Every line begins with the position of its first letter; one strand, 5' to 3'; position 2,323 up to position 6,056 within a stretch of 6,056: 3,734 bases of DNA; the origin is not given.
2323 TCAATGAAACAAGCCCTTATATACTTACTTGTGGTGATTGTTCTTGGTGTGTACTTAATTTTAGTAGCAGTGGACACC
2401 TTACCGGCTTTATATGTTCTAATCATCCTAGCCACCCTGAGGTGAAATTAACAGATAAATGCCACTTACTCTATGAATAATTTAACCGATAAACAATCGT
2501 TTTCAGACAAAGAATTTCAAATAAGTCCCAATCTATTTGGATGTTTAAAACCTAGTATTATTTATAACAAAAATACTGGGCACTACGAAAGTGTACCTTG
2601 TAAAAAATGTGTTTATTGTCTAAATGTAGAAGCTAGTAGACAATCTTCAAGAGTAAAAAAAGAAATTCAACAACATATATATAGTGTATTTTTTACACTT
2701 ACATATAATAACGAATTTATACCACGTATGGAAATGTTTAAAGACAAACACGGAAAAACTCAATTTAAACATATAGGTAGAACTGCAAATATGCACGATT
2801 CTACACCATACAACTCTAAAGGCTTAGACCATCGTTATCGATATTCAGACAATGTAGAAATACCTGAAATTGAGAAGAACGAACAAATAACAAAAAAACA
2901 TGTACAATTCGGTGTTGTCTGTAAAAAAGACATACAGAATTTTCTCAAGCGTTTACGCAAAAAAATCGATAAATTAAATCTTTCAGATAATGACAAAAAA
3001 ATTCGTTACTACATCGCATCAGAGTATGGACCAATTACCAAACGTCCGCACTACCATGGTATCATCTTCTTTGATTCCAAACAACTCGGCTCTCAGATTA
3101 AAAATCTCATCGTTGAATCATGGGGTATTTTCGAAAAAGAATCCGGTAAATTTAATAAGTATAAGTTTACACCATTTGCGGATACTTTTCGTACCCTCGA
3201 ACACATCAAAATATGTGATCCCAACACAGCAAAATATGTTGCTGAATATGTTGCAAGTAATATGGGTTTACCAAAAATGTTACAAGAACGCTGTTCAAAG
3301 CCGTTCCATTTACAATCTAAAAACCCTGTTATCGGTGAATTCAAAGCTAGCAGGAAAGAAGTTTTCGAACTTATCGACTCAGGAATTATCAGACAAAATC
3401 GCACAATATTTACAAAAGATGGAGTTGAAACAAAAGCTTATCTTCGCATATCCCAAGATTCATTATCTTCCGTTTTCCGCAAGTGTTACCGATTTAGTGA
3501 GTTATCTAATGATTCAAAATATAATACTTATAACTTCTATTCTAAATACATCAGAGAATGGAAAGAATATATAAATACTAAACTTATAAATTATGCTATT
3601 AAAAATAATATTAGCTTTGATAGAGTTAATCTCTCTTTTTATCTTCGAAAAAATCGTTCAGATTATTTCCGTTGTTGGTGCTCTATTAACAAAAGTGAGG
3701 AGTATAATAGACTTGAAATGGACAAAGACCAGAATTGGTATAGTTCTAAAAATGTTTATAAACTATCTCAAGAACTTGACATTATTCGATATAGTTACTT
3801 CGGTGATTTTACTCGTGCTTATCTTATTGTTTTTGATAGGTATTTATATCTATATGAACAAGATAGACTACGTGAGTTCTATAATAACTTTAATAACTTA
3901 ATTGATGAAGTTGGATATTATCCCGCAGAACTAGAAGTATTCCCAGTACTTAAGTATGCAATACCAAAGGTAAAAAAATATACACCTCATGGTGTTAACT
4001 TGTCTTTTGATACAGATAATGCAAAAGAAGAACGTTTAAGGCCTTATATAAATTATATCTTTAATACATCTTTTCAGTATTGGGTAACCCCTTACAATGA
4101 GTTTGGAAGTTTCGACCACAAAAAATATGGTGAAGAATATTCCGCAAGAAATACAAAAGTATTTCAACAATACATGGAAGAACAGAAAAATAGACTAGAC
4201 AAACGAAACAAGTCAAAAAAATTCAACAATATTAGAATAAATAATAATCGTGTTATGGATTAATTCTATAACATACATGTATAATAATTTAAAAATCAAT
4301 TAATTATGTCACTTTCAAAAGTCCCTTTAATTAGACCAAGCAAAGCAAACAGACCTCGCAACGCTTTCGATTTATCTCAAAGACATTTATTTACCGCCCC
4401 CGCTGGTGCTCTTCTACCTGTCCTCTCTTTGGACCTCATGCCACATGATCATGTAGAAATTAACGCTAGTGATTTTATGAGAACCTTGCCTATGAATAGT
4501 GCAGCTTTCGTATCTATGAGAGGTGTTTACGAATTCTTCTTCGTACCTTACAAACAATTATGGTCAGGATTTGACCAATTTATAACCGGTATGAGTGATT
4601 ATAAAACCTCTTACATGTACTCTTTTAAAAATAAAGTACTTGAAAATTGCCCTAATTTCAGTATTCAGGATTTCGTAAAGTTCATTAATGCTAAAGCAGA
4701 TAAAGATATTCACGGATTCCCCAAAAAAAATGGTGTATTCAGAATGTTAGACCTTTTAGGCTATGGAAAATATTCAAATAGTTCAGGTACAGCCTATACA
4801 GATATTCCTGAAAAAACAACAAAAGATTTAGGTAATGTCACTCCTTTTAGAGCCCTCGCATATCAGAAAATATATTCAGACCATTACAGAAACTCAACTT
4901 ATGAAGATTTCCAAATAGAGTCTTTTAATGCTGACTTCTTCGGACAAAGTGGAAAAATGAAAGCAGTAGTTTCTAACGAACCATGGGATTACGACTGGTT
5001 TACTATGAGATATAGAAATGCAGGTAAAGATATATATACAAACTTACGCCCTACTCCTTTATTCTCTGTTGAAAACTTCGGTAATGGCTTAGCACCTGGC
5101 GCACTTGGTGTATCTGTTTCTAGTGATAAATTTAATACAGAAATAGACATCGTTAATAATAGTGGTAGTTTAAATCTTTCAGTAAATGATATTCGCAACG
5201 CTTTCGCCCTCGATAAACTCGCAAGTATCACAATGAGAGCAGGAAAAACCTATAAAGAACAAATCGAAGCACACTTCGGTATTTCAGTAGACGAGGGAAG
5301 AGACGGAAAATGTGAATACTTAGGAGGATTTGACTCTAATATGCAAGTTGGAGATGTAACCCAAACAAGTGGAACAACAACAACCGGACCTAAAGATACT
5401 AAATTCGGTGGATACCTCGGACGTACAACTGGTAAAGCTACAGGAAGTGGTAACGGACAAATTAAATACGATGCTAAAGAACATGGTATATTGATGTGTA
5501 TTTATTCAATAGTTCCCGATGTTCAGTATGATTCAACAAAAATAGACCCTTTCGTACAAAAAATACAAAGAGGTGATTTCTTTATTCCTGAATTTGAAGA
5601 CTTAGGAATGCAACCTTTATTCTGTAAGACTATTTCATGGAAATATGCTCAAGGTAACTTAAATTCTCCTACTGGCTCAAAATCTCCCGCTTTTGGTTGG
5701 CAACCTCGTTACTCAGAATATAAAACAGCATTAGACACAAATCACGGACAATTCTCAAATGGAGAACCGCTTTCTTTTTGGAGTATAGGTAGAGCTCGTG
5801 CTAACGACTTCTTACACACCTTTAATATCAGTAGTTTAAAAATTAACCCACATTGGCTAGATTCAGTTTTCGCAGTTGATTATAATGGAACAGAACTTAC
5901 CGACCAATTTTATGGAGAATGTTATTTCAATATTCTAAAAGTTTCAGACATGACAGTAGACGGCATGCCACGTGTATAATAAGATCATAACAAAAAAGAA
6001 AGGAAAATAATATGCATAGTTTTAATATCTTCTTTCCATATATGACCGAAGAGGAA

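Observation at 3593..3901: Strongly hydrophobic 102-aa ORF embedded in the +1 frame of Rep, a possible E-like single-gene lysis protein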

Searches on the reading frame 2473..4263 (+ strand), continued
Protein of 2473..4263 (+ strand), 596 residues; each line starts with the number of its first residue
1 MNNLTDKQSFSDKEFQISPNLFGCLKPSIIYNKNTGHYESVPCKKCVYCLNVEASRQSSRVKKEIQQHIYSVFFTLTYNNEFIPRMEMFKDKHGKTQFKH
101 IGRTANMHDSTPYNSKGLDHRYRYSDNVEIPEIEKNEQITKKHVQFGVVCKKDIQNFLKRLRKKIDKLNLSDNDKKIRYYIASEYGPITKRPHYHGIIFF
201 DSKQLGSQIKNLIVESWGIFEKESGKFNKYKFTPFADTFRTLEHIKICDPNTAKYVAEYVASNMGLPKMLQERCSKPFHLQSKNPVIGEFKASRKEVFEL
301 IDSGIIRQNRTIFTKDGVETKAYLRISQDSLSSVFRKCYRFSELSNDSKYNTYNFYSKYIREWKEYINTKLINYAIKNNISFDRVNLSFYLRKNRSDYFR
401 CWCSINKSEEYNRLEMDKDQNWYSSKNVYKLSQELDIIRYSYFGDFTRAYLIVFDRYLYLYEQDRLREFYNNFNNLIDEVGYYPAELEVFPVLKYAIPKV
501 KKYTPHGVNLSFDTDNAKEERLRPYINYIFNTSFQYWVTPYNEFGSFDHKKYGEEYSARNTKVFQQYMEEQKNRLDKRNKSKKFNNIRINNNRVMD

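Call 87: get_annotated_region(hit=H22, flank=600)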
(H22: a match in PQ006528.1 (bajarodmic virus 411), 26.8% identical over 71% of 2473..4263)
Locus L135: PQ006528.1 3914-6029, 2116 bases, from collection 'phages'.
description: Bajarodmic virus 411 isolate BGG_040_4, complete genome.
organism: bajarodmic virus 411 (NCBI taxid 3343455)
taxonomy: Viruses; Monodnaviria; Sangervirae; Phixviricota; Malgrandaviricetes; Petitvirales; Microviridae; Microvirus
host: -; source: Chaetodipus baileyi feces; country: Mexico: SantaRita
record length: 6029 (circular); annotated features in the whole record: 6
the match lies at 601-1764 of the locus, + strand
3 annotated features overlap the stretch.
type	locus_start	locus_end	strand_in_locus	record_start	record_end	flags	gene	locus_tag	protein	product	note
CDS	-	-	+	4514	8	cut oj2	-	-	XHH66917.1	replication initiator protein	-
CDS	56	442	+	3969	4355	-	-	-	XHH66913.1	hypothetical protein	-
CDS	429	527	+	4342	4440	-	-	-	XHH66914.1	hypothetical protein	-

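Call 88: get_annotated_region(hit=H26, flank=600)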
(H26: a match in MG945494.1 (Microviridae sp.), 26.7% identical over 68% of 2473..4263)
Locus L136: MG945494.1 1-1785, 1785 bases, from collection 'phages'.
description: UNVERIFIED: Microviridae sp. isolate 1471-1602, complete genome.
organism: Microviridae sp. (NCBI taxid 2202644)
taxonomy: Viruses; Monodnaviria; Sangervirae; Phixviricota; Malgrandaviricetes; Petitvirales; Microviridae
host: -; source: cattle genital tract secretion; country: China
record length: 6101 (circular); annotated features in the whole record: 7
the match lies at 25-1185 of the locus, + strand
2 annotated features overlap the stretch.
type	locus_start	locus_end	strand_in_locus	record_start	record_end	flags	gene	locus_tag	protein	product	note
misc_feature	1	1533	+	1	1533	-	-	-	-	-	similar to VP4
misc_feature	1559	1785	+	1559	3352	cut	-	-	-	-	similar to VP1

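Call 89: get_annotated_region(hit=H32, flank=600)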
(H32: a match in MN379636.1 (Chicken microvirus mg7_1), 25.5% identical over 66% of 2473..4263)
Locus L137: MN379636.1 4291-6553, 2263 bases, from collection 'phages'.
description: Chicken microvirus mg7_1, complete genome.
organism: Chicken microvirus mg7_1 (NCBI taxid 2720921)
taxonomy: Viruses; Monodnaviria; Sangervirae; Phixviricota; Malgrandaviricetes; Petitvirales; Microviridae; Microvirus
host: Gallus gallus; source: tracheal swab; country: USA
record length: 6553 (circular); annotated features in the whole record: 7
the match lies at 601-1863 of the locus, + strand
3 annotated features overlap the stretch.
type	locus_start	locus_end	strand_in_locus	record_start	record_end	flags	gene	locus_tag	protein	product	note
CDS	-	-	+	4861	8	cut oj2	-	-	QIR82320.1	replication initiator protein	similar to PHA00330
CDS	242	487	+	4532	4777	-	-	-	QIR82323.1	hypothetical protein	-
CDS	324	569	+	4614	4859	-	-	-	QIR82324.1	hypothetical protein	-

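Call 90: get_annotated_region(hit=H18, flank=600)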
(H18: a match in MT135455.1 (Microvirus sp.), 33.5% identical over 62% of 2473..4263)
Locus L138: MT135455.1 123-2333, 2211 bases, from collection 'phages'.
description: UNVERIFIED: Microvirus sp. isolate VIRES_YN02_2311381, complete genome.
organism: Microvirus sp. (NCBI taxid 2202559)
taxonomy: Viruses; Monodnaviria; Sangervirae; Phixviricota; Malgrandaviricetes; Petitvirales; Microviridae
host: porcine; source: -; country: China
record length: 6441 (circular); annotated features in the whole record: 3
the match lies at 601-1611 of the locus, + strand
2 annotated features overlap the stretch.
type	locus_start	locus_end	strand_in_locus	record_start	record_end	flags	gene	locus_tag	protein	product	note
CDS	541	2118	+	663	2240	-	-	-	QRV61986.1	replication initiator protein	-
CDS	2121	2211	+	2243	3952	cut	-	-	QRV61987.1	major capsid protein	-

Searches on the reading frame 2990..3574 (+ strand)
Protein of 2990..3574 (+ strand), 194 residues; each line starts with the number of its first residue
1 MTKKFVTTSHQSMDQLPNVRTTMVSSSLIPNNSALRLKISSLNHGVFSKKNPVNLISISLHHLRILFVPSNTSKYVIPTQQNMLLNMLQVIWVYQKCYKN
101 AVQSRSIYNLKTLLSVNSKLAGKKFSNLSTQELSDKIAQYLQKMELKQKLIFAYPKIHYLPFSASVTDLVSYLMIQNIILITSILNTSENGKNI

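Call 4: search_protein_families(library=pfam, proteins=[window:2990-3574:+], max_evalue=0.1)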
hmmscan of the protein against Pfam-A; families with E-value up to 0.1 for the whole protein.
window:2990-3574:+ (194 aa): 1 family
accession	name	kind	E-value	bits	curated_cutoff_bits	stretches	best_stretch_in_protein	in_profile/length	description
PF18385.6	Tiam_CC_Ex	-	0.04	14.6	25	1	84-130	39-85/98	T-lymphoma invasion and metastasis CC-Ex domain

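Call 5: search_protein_families(library=phrogs, proteins=[window:2990-3574:+], max_evalue=0.1)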
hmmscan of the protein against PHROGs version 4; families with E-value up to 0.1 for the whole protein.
window:2990-3574:+ (194 aa): 1 family
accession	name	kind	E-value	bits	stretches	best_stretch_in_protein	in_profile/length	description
phrog_14123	-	unknown function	0.07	14.3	0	117-149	104-139/157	-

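Call 31: find_homologous_proteins(query=window:2990-3574:+, max_evalue=0.01)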
Query window:2990-3574:+ (194 aa): 1 proteins with E <= 0.01 among 272 candidates.
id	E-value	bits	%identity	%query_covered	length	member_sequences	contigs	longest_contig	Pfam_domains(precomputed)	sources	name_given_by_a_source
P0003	8.6e-87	308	80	100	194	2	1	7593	-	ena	-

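Call 62: predict_structure(alignment_id=A4)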
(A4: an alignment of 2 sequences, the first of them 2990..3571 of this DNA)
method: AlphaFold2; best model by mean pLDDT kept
length: 194 residues; sequences in the alignment: 2
mean_pLDDT: 35.8   pTM: 0.28
mean pLDDT of the five models: 35.8, 33.8, 33.8, 32.7, 31.7
residues with pLDDT >= 90: 0; 70-90: 0; 50-70: 0; < 50: 194
segments of 3 or more residues with pLDDT < 50: 1-194
pLDDT, mean of each block of 10 residues (from residue 1): 27 34 37 41 37 30 33 36 38 34 29 33 40 44 43 35 33 43 38 29
secondary structure, 60 per line:
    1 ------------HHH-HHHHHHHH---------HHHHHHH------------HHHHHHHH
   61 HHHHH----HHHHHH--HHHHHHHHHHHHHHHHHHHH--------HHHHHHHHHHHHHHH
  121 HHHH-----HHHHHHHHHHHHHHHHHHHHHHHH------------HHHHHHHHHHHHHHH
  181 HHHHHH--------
elements in order: H17-24 H34-40 H53-65 H70-75 H78-97 H106-124 H130-153 H166-186

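Call 72: search_protein_families(library=ncbifam, proteins=[window:2990-3571:+], max_evalue=0.1)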
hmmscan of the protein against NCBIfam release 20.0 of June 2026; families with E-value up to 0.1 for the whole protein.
window:2990-3571:+ (194 aa): 0 families

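Call 73: search_protein_families(library=padloc, proteins=[window:2990-3571:+], max_evalue=0.1)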
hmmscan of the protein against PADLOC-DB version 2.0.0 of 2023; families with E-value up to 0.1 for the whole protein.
window:2990-3571:+ (194 aa): 0 families

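Call 74: search_solved_structures(query=A2, max_evalue=1)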
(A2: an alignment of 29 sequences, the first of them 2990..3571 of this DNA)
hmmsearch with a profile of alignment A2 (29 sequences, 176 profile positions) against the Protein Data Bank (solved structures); distinct sequences matched with E-value up to 1: 2.
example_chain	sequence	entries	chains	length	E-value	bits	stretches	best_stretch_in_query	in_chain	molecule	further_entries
8si1_E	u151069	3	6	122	0.84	13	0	98-143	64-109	Conglutin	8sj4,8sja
1w2q_A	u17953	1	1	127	0.93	12.9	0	98-143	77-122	CONGLUTIN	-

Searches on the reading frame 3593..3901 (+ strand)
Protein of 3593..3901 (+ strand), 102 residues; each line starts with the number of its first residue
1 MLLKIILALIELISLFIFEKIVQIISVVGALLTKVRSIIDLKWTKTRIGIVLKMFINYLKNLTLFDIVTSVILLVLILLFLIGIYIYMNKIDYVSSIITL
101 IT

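Call 4: search_protein_families(library=pfam, proteins=[window:3593-3901:+], max_evalue=0.1)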
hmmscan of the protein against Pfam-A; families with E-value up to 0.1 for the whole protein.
window:3593-3901:+ (102 aa): 0 families

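Call 5: search_protein_families(library=phrogs, proteins=[window:3593-3901:+], max_evalue=0.1)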
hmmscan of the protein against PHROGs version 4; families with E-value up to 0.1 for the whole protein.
window:3593-3901:+ (102 aa): 0 families

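Call 30: find_homologous_proteins(query=window:3593-3901:+, max_evalue=0.01)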
Query window:3593-3901:+ (102 aa): 2 proteins with E <= 0.01 among 26 candidates.
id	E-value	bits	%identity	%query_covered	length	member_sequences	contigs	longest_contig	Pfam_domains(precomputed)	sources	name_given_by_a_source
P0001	3.1e-6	46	97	32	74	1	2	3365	-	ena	-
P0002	1.4e-3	37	100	13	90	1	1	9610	-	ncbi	-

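Call 59: predict_structure(protein=window:3593-3898:+)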
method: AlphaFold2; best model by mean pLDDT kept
length: 102 residues; sequences in the alignment: 1
mean_pLDDT: 84.1   pTM: 0.36
mean pLDDT of the five models: 84.1, 83.2, 81.5, 77.0, 73.7
residues with pLDDT >= 90: 43; 70-90: 47; 50-70: 12; < 50: 0
segments of 3 or more residues with pLDDT < 50: none
pLDDT, mean of each block of 10 residues (from residue 1): 92 94 93 73 63 80 87 94 92 75 74
secondary structure, 60 per line:
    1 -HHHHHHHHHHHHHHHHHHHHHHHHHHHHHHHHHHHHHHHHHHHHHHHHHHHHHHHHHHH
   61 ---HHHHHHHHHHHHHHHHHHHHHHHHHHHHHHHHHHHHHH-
elements in order: H2-60 H64-101

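Call 72: search_protein_families(library=ncbifam, proteins=[window:3593-3898:+], max_evalue=0.1)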
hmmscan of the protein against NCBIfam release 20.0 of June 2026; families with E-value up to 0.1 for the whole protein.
window:3593-3898:+ (102 aa): 0 families

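Call 73: search_protein_families(library=padloc, proteins=[window:3593-3898:+], max_evalue=0.1)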
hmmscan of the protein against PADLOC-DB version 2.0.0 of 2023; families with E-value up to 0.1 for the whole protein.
window:3593-3898:+ (102 aa): 0 families

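Call 75: search_solved_structures(query=A3, max_evalue=1)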
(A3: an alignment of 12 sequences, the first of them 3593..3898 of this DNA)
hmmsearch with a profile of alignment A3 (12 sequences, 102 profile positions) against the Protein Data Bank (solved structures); distinct sequences matched with E-value up to 1: 0.

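Call 79: search_protein_representatives(protein=window:3593-3898:+)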
Query: 102 residues. Proteins with E-value up to 0.001 (for the whole library): 1; up to 1e-10: 0; up to 1e-30: 0. The best 1 are listed.
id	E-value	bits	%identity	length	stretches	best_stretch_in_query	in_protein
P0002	4.6e-04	37.2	74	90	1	54-92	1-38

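Call 105: fold_search(model_id=the predicted structure, library=viral)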
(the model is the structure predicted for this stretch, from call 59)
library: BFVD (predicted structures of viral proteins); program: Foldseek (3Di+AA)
matches with E <= 10: 0; with E <= 0.001: 0
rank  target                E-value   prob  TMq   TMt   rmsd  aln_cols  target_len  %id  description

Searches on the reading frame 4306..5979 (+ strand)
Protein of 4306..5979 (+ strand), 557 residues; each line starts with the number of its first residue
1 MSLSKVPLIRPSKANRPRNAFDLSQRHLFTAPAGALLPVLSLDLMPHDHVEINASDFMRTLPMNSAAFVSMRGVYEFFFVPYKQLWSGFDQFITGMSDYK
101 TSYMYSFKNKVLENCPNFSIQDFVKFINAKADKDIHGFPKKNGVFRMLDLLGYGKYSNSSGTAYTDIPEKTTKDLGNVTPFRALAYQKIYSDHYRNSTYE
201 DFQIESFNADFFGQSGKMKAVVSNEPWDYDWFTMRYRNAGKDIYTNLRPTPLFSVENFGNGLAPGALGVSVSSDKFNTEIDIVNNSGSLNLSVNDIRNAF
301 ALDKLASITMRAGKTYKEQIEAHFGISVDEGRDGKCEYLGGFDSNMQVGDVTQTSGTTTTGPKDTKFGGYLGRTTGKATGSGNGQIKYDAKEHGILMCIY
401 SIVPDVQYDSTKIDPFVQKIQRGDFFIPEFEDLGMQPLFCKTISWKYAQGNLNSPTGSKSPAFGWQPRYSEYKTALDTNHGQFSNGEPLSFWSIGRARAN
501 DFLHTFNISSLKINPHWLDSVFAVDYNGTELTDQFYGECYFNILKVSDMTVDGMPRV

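Call 4: search_protein_families(library=pfam, proteins=[window:4306-5979:+], max_evalue=0.1)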
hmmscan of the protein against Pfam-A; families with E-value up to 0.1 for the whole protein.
window:4306-5979:+ (557 aa): 2 families
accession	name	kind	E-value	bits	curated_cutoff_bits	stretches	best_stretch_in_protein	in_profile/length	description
PF02305.22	Phage_F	-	5e-33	115.1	25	2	240-555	208-499/501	Capsid protein (F protein)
PF12914.13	SH3_7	-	0.018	15.3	21.3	1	24-43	27-46/47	SH3 domain of SH3b2 type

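Call 5: search_protein_families(library=phrogs, proteins=[window:4306-5979:+], max_evalue=0.1)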
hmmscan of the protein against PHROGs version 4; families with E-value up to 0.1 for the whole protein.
window:4306-5979:+ (557 aa): 1 family
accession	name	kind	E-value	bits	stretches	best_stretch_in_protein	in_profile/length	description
phrog_514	-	head and packaging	3.5e-76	258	1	11-556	18-514/531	major head protein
